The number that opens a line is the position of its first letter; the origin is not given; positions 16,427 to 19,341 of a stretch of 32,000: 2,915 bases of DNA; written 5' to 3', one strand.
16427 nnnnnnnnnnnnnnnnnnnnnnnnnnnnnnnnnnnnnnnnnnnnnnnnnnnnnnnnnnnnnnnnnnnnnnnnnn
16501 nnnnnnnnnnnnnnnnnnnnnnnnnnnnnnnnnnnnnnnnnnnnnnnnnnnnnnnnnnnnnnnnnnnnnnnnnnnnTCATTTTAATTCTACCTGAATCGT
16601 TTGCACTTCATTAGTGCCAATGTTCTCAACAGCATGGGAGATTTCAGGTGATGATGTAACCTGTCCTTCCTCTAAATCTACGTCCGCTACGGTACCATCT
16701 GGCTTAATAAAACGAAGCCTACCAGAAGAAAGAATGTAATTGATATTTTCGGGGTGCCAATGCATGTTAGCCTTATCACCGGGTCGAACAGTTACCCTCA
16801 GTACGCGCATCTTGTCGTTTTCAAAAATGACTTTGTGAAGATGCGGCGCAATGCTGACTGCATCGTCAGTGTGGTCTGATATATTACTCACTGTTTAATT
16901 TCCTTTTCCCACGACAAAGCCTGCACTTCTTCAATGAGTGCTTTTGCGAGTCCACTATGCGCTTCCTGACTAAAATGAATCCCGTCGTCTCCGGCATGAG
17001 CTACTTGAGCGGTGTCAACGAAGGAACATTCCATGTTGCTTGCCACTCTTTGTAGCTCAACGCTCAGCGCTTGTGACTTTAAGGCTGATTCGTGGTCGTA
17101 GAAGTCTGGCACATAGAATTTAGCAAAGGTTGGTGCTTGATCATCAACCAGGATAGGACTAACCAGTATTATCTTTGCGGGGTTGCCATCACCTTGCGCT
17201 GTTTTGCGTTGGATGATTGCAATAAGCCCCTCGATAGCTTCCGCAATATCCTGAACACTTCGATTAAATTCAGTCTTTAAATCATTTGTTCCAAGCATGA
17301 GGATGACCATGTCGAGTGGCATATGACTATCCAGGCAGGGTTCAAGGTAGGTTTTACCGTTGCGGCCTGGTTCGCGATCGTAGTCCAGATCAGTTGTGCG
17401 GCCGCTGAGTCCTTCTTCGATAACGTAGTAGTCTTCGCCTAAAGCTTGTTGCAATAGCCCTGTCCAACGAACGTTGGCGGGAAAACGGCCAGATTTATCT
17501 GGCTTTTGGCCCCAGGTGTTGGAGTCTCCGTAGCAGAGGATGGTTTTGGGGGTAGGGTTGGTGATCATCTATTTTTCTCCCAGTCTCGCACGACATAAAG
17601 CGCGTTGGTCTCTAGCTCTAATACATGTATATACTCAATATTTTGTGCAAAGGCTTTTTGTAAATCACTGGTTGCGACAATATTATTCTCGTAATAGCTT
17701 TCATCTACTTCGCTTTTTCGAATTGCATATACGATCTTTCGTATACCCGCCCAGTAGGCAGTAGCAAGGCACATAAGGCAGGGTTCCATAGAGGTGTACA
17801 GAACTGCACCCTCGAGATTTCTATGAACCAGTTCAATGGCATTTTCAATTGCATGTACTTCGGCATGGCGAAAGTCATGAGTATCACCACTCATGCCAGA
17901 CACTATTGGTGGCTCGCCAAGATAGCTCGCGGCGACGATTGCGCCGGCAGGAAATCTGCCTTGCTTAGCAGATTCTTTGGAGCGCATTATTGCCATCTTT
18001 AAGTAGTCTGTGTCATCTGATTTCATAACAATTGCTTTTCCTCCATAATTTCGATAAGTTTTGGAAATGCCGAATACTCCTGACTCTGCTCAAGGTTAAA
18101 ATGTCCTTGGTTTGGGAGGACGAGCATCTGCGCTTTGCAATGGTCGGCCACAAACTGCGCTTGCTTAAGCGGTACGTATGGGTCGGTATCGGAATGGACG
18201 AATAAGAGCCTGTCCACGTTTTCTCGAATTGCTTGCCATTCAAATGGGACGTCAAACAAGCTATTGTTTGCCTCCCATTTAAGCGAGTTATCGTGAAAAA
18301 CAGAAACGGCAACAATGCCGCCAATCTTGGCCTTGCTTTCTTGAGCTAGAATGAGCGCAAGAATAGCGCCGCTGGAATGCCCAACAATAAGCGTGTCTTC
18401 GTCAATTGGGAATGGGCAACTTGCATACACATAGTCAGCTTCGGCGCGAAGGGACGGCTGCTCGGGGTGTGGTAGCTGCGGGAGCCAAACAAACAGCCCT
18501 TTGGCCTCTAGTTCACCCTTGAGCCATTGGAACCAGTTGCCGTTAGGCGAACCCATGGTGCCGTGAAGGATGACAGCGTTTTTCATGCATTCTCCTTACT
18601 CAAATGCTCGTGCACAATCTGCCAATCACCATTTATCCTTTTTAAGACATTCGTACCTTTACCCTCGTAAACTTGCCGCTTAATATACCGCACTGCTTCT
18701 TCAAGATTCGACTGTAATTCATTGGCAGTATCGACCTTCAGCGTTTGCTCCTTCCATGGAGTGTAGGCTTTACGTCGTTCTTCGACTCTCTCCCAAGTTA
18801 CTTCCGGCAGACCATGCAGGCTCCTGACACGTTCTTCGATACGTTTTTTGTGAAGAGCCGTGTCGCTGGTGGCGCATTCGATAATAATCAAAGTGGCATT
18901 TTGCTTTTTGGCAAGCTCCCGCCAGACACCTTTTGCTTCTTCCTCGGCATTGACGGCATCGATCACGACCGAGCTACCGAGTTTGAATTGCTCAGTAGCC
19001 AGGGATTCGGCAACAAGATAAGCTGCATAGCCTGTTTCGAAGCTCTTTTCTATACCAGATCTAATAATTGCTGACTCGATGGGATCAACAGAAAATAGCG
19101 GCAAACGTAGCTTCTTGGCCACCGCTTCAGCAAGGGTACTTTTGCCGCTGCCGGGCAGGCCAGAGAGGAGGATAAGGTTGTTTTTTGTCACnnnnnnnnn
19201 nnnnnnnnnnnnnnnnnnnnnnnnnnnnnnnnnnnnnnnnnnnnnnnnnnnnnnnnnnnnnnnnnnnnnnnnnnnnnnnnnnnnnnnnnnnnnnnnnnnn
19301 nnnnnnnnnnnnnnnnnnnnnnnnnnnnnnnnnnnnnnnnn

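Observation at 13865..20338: Ten to twelve genes for unrelated small enzymes, almost all joined by start/stop overlaps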

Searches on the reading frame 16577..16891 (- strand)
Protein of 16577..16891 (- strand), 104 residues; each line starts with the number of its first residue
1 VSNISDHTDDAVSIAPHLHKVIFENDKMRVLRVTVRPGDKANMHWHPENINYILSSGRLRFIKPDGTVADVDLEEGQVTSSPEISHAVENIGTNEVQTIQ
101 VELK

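Call 4: search_protein_families(library=pfam, proteins=[window:16577-16891:-], max_evalue=0.01)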
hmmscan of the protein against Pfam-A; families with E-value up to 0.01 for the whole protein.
window:16577-16891:- (104 aa): 2 families
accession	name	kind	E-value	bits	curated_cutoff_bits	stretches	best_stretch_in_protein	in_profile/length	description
PF07883.17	Cupin_2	-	9.7e-07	28.9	27.2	1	32-98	2-66/70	Cupin domain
PF01050.24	MannoseP_isomer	-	0.006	17.2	23.6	1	20-102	20-101/116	Mannose-6-phosphate isomerase C-terminal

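Call 13: search_protein_families(library=ncbifam, proteins=[window:16577-16891:-], max_evalue=0.001)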
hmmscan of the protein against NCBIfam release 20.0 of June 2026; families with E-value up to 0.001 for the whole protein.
window:16577-16891:- (104 aa): 1 family
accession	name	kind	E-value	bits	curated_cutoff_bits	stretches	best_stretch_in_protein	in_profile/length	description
TIGR03404.1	bicupin_oxalic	subfamily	2.1e-07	30.3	254.2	1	27-101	244-322/367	bicupin, oxalate decarboxylase family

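Call 42: search_solved_structures(query=window:16577-16891:-, max_evalue=0.01)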
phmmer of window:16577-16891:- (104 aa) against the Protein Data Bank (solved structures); distinct sequences matched with E-value up to 0.01: 16.
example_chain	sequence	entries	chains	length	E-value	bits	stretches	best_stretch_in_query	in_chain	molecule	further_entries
2uy8_A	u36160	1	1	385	2.6e-08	37.1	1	32-96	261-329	OXALATE DECARBOXYLASE OXDC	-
3s0m_A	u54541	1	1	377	1.2e-07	35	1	32-96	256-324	Oxalate decarboxylase oxdC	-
5vg3_A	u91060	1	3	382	1.3e-07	34.9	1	32-96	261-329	Oxalate decarboxylase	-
2uya_A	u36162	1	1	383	1.3e-07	34.9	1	32-96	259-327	OXALATE DECARBOXYLASE OXDC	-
2uyb_A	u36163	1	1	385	1.3e-07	34.9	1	32-96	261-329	OXALATE DECARBOXYLASE OXDC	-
1j58_A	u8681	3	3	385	1.3e-07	34.9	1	32-96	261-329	YVRK PROTEIN | OXALATE DECARBOXYLASE OXDC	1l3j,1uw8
2v09_A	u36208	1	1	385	1.3e-07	34.9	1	32-96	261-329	OXALATE DECARBOXYLASE OXDC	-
2uy9_A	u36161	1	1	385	1.4e-07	34.9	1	32-96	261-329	OXALATE DECARBOXYLASE OXDC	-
4met_A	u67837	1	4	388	1.4e-07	34.8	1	32-96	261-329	Oxalate decarboxylase OxdC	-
5hi0_A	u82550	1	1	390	1.4e-07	34.8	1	32-96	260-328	Oxalate decarboxylase OxdC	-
6ufi_A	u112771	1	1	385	2.5e-06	30.8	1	32-96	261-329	Cupin domain-containing protein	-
6tzp_A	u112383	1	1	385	3.5e-06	30.3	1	32-96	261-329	Oxalate decarboxylase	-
2vqa_A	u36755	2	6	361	4.3e-06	30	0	31-96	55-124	SLL1358 PROTEIN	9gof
3lag_A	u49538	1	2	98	8.8e-06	29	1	20-104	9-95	uncharacterized protein RPA4178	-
9u8n_A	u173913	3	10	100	4.5e-05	26.8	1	20-103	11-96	Cupin type-2 domain-containing protein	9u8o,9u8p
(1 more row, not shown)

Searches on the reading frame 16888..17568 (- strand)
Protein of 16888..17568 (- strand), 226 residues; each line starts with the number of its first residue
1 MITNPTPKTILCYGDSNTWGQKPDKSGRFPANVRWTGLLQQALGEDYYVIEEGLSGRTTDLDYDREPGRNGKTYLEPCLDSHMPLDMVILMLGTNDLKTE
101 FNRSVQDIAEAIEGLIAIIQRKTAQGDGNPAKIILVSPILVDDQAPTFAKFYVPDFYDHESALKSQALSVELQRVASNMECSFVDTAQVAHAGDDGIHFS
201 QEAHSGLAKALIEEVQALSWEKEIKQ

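Call 4: search_protein_families(library=pfam, proteins=[window:16888-17568:-], max_evalue=0.01)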
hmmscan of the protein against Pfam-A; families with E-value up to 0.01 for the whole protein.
window:16888-17568:- (226 aa): 2 families
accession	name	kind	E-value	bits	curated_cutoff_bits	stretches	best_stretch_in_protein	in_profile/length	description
PF13472.12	Lipase_GDSL_2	-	1.8e-19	71.3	32.9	1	12-204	1-176/178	GDSL-like Lipase/Acylhydrolase family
PF00657.28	Lipase_GDSL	-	7.8e-11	42.9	23.6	1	10-211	1-208/208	GDSL-like Lipase/Acylhydrolase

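Call 13: search_protein_families(library=ncbifam, proteins=[window:16888-17568:-], max_evalue=0.001)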
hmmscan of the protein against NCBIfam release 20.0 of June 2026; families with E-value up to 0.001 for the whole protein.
window:16888-17568:- (226 aa): 1 family
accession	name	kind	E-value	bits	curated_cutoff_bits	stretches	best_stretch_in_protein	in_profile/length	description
NF042968.1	AcxylEst_AxeA1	equivalog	3.5e-08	32.2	700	1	11-209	278-457/459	acetylxylan esterase AxeA1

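Call 38: search_solved_structures(query=window:16888-17568:-, max_evalue=0.001)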
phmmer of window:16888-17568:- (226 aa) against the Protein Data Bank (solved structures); distinct sequences matched with E-value up to 0.001: 6.
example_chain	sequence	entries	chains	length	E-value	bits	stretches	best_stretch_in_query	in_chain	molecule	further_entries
2q0q_A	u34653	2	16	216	1.9e-39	138.8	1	8-218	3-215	aryl esterase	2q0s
7bxb_A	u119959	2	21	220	2.4e-35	125.4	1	8-218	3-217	GDSL-like Lipase/Acylhydrolase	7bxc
5hoe_A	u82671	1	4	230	1.4e-34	122.9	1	8-218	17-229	Hydrolase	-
8zbc_A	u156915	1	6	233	2.1e-31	112.5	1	8-219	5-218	SGNH/GDSL hydrolase family protein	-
4tx1_A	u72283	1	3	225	1.2e-30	110.1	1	7-211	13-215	Esterase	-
3dci_A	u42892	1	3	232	1.4e-22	83.6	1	8-215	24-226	Arylesterase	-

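Call 68: search_protein_families(library=padloc, proteins=[window:16888-17568:-], max_evalue=0.001)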
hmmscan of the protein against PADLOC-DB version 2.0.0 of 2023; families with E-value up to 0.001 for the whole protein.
window:16888-17568:- (226 aa): 0 families

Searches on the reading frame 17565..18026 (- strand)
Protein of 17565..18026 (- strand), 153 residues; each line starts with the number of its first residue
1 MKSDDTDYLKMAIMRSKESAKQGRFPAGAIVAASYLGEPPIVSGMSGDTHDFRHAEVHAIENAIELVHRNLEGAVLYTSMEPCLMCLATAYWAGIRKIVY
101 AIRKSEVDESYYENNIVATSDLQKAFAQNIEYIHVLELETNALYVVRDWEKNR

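Call 4: search_protein_families(library=pfam, proteins=[window:17565-18026:-], max_evalue=0.01)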
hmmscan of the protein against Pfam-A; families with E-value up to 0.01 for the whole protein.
window:17565-18026:- (153 aa): 3 families
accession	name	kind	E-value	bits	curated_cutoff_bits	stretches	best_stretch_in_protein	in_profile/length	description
PF00383.29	dCMP_cyt_deam_1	-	4.7e-17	62.2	25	1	3-101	2-101/102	Cytidine and deoxycytidylate deaminase zinc-binding region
PF14437.12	MafB19-deam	-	9.4e-11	42.2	27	1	4-105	2-106/142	MafB19-like deaminase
PF14439.12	Bd3614-deam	-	0.0026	18.2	38.5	1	54-99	36-87/113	Bd3614-like deaminase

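Call 13: search_protein_families(library=ncbifam, proteins=[window:17565-18026:-], max_evalue=0.001)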
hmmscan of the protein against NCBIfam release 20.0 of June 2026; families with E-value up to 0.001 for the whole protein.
window:17565-18026:- (153 aa): 4 families
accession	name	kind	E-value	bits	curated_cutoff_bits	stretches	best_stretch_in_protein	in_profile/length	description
NF041025.1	antiphage_deaminase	equivalog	7.2e-08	31.7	400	1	54-100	339-385/437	anti-phage dCTP deaminase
NF008113.2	PRK10860.1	equivalog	1.2e-07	31.7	150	1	4-104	6-107/165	tRNA adenosine(34) deaminase TadA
TIGR02571.1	ComEB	equivalog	0.00058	19.8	219.45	1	54-103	69-117/151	ComE operon protein 2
TIGR00326.1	eubact_ribD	equivalog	0.00079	18.7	156.35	1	53-103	43-95/343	bifunctional diaminohydroxyphosphoribosylaminopyrimidine deaminase/5-amino-6-(5-phosphoribosylamino)uracil reductase RibD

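Call 37: search_solved_structures(query=window:17565-18026:-, max_evalue=0.01)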
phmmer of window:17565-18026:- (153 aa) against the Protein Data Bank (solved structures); distinct sequences matched with E-value up to 0.01: 37.
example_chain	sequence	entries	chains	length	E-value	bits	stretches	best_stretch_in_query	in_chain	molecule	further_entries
1wkq_A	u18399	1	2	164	1.4e-10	44.6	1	8-130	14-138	Guanine deaminase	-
1tiy_A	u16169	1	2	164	1.5e-10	44.5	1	8-130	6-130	Guanine deaminase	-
2b3j_A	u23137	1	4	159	6.1e-09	39.3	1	4-101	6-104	tRNA adenosine deaminase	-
7cph_A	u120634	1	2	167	1e-08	38.6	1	4-101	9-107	tRNA-specific adenosine deaminase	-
1wwr_A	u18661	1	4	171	1.5e-08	38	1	8-102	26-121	tRNA adenosine deaminase TadA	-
2a8n_A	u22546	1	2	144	1.9e-08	37.7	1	4-103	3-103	cytidine and deoxycytidylate deaminase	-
8e2q_A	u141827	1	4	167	5.9e-06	29.6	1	9-106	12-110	tRNA-specific adenosine deaminase 1.17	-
8e2s_A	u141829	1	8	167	1.7e-05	28.2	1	9-106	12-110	tRNA-specific adenosine deaminase 1.19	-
7c3u_A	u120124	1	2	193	1.7e-05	28.1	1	65-109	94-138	Cytidine and deoxycytidylate deaminase zinc-binding region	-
6l2m_A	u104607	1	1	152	1.7e-05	28.1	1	5-111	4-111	Nucleoside deaminase family protein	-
7c3s_A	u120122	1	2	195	1.8e-05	28.1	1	66-110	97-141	Cytidine and deoxycytidylate deaminase zinc-binding region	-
7c3t_A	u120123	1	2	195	1.8e-05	28.1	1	65-109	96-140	Cytidine and deoxycytidylate deaminase zinc-binding region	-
2g84_A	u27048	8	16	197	1.9e-05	28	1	65-109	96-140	Cytidine and deoxycytidylate deaminase zinc-binding region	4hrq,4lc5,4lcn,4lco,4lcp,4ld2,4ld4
8e2r_A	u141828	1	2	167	2e-05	27.9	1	9-106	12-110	tRNA-specific adenosine deaminase 1.14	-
8e2p_A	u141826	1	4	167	2.5e-05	27.6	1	9-106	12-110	tRNA-specific adenosine deaminase 8.20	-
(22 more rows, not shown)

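Call 68: search_protein_families(library=padloc, proteins=[window:17565-18026:-], max_evalue=0.001)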
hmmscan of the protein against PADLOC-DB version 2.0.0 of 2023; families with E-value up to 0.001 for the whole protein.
window:17565-18026:- (153 aa): 2 families
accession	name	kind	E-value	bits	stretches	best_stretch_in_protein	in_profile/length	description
PDLC02373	dCTPase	-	5.3e-10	36.8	1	54-100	440-485/630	-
PDLC00385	SduA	-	0.00095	16.6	0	113-145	224-256/319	DUF4263 domain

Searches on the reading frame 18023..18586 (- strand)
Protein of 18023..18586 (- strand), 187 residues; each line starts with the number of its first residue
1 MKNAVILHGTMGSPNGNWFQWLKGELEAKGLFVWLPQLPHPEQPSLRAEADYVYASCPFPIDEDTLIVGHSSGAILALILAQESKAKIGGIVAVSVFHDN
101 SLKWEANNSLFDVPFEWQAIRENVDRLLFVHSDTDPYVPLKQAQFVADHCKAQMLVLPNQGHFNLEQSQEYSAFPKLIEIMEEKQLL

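Call 4: search_protein_families(library=pfam, proteins=[window:18023-18586:-], max_evalue=0.01)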
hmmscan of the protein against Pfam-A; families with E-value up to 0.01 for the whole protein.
window:18023-18586:- (187 aa): 11 families
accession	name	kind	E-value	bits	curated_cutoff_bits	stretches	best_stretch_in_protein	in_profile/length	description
PF06821.19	Ser_hydrolase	-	4.2e-15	56.5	22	1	5-181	2-170/172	Serine hydrolase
PF12697.13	Abhydrolase_6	-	2.6e-09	38.5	26.3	1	5-95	2-92/217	Alpha/beta hydrolase family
PF00561.26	Abhydrolase_1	-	1.1e-08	35.5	25.8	1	62-110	69-115/245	alpha/beta hydrolase fold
PF02230.22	Abhydrolase_2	-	2.4e-06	28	23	1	63-146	105-178/217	Phospholipase/Carboxylesterase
PF00326.27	Peptidase_S9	-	0.0023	17.9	22.6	0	118-166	136-191/213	Prolyl oligopeptidase family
PF03959.19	FSH1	-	0.0024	18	21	1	65-163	103-200/211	Serine hydrolase (FSH1)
PF08386.16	Abhydrolase_4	-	0.0033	18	21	1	125-166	35-77/103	TAP-like protein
PF10230.15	LIDHydrolase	-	0.0037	17.5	27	0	117-157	210-252/262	Lipid-droplet associated hydrolase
PF20434.5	BD-FAE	-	0.0078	16.2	26.8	0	60-86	85-112/215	BD-FAE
PF12146.15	Hydrolase_4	-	0.0084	15.9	27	0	65-103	78-116/239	Serine aminopeptidase, S33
PF00756.26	Esterase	-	0.0096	16.2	22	0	59-108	110-169/251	Putative esterase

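Call 13: search_protein_families(library=ncbifam, proteins=[window:18023-18586:-], max_evalue=0.001)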
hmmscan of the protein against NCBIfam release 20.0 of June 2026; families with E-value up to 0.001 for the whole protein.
window:18023-18586:- (187 aa): 0 families

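Call 36: search_solved_structures(query=window:18023-18586:-, max_evalue=0.01)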
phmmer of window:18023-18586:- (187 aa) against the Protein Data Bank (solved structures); distinct sequences matched with E-value up to 0.01: 6.
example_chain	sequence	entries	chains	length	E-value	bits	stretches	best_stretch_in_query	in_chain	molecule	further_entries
9fcr_A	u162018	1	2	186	1.1e-16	64.3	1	4-170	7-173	Serine hydrolase RBBP9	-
2qs9_A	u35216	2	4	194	1.1e-16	64.2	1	4-170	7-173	Retinoblastoma-binding protein 9 | Serine hydrolase RBBP9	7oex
1uxo_A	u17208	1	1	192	1.7e-14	57.1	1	2-180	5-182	Putative hydrolase YdeN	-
7qjm_A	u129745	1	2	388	0.00051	23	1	100-165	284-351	alpha/beta-hydrolase (202)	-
7dq9_A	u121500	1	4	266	0.0019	21.1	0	123-172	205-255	Predicted hydrolases or acyltransferases (Alpha/beta hydrolase superfamily)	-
3bdv_A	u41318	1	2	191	0.008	19.1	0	64-167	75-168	Uncharacterized protein DUF1234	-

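Call 68: search_protein_families(library=padloc, proteins=[window:18023-18586:-], max_evalue=0.001)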
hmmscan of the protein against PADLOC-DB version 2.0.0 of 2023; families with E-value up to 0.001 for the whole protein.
window:18023-18586:- (187 aa): 0 families

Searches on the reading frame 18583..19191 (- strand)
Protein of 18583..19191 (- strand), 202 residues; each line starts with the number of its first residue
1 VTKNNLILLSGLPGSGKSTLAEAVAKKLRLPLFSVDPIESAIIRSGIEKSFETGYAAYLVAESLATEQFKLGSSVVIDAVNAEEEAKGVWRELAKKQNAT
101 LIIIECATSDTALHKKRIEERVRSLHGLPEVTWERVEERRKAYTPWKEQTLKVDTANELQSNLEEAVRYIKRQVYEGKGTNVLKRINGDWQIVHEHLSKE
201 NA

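Call 4: search_protein_families(library=pfam, proteins=[window:18583-19191:-], max_evalue=0.01)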
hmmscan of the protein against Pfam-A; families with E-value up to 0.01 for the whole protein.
window:18583-19191:- (202 aa): 21 families
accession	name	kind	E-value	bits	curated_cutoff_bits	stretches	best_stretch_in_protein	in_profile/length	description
PF13671.12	AAA_33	-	3.8e-14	53.6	27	1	6-139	1-139/143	AAA domain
PF13238.12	AAA_18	-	1.3e-07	32.5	29.4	1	7-123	1-113/128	AAA domain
PF08433.16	KTI12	-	7.3e-07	29.4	22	1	6-123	3-122/271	Chromatin associated protein KTI12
PF00004.35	AAA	-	2e-06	28.7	21.2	1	7-37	1-31/131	ATPase family associated with various cellular activities (AAA)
PF13189.12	Cytidylate_kin2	-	3.3e-06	27.8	28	1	7-51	2-46/176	Cytidylate kinase-like family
PF13207.12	AAA_17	-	4.9e-06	27.3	27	1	11-121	2-123/136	AAA domain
PF20720.3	nSTAND3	-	2e-05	24.8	27.2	1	2-30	15-43/155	Novel STAND NTPase 3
PF01202.28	SKI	-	2.2e-05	25.1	22.1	1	13-158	1-147/159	Shikimate kinase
PF07931.18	CPT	-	4.4e-05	23.8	22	1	5-132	2-139/172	Chloramphenicol phosphotransferase-like protein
PF01583.26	APS_kinase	-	9.5e-05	22.9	21.1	1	6-50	4-48/152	Adenylylsulphate kinase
PF01591.24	6PF2K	-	0.00014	21.7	27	0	72-123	97-148/223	6-phosphofructo-2-kinase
PF06414.18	Zeta_toxin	-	0.00023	21.1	22.3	1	5-28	17-40/199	Zeta toxin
PF13191.12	AAA_16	-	0.0003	21.8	32.6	1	5-31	25-51/167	AAA ATPase domain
PF24883.2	NPHP3_N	-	0.00038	21.1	24.8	1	3-29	21-47/164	Nephrocystin 3, N-terminal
PF13173.12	AAA_14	-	0.00039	20.9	27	1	4-113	2-104/129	AAA domain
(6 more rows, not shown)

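Call 13: search_protein_families(library=ncbifam, proteins=[window:18583-19191:-], max_evalue=0.001)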
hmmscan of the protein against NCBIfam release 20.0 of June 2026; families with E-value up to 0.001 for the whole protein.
window:18583-19191:- (202 aa): 12 families
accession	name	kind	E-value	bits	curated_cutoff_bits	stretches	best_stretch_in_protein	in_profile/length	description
TIGR03574.1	selen_PSTK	equivalog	4.6e-09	36.1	290.5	1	6-162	1-157/249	L-seryl-tRNA(Sec) kinase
NF001866.0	PRK00625.1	equivalog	1.1e-08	35.5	142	1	7-141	3-141/173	shikimate kinase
TIGR04075.1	bacter_Pnkp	equivalog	6.7e-07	27.9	750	1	4-141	8-139/851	polynucleotide kinase-phosphatase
TIGR02173.1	cyt_kin_arch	equivalog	8e-06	26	102.1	1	6-37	2-33/169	(d)CMP kinase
NF040667.1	hom_kin_desulfo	exception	1.1e-05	25.4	197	1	7-158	3-151/163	homoserine kinase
NF042959.1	IteA_antiphage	equivalog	5.7e-05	22.4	510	1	4-35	125-156/367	anti-phage ATPase IteA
NF005250.0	PRK06761.1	equivalog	0.00015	20.9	270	1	3-29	2-28/282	hypothetical protein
NF010335.0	PRK13764.1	equivalog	0.00015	20.4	340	0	5-29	264-288/613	ATPase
TIGR00455.1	apsK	equivalog_domain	0.00024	20.8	138.7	1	5-50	19-64/184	adenylyl-sulfate kinase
NF004041.0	PRK05541.1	subfamily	0.00054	20.1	127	0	3-30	6-33/176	adenylyl-sulfate kinase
NF002059.0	PRK00889.1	subfamily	0.00061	19.5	244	0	5-50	6-51/177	adenylyl-sulfate kinase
NF006746.0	PRK09270.1-5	subfamily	0.00093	18.2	250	0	3-29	20-46/210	nucleoside/nucleotide kinase family protein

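Call 35: search_solved_structures(query=window:18583-19191:-, max_evalue=0.01)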
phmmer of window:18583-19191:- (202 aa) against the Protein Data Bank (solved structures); distinct sequences matched with E-value up to 0.01: 16.
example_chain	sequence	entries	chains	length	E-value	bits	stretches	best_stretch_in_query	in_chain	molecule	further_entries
3adb_A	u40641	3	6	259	3.8e-07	33.2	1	5-169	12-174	L-seryl-tRNA(Sec) kinase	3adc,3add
3a4l_A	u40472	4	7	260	4.8e-07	32.9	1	6-169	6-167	L-seryl-tRNA(Sec) kinase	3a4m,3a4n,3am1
9d8a_A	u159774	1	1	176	4.6e-05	26.4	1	3-120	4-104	Rhizopus azygosporus Kinase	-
2rhm_A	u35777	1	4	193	0.00031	23.7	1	5-79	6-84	Putative kinase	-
4gp6_A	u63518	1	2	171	0.00067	22.6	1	5-100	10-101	Metallophosphoesterase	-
9drz_A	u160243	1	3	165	0.00083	22.3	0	3-24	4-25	p-loop containing nucleoside triphosphatehydrolase protein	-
4gp7_A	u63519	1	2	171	0.00085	22.3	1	5-100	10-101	Metallophosphoesterase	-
4jst_A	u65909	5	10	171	0.00085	22.3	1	5-100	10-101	Metallophosphoesterase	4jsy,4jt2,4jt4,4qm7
9bji_A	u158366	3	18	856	0.00098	22.1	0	7-39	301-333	Nuclear valosin-containing protein-like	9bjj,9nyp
4mde_A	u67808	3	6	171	0.0016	21.4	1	5-100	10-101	Metallophosphoesterase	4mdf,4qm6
9jix_A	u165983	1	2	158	0.0017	21.3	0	67-112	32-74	De Novo Designed ATPase, PL2x4_2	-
3fb4_A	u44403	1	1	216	0.0022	20.9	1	7-52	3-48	Adenylate kinase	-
1zp6_A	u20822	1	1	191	0.0027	20.6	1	4-32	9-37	hypothetical protein Atu3015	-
8puu_A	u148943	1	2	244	0.003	20.5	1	6-53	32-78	Deoxynucleoside kinase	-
5g40_A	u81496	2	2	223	0.0057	19.6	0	6-52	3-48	ADENYLATE KINSE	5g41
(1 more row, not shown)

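Call 68: search_protein_families(library=padloc, proteins=[window:18583-19191:-], max_evalue=0.001)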
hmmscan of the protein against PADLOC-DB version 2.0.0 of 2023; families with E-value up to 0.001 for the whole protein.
window:18583-19191:- (202 aa): 7 families
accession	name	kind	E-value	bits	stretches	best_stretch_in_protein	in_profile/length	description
PDLC04232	IetA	-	3e-08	31.5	1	5-35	117-147/330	-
PDLC02911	VakA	-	9.8e-07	27.5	1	5-165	3-154/163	-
PDLC02196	IetA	-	2.6e-06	25.1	1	3-34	121-152/374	-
PDLC04690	PDC-M51B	-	1.4e-05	22.9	1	6-57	4-55/191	-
PDLC04231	IetA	-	1.9e-05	22.6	1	6-35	119-148/262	-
PDLC04140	mad8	-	3.7e-05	21.4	1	2-140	25-115/314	mads_8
PDLC02195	IetA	-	5.7e-05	20.6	1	5-33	138-166/395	-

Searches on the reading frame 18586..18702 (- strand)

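Call 54: search_protein_families(library=pfam, proteins=[window:18586-18702:-], max_evalue=1)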
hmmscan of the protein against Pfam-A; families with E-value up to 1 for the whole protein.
seq(39 aa): 2 families
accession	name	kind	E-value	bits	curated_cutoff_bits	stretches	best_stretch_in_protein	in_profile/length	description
PF13474.12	SnoaL_3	-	9.4e-05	23.2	22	1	15-35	97-117/121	SnoaL-like domain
PF08332.16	CaMKII_AD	-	0.02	15.5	22.1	1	14-36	104-126/128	Calcium/calmodulin dependent protein kinase II association domain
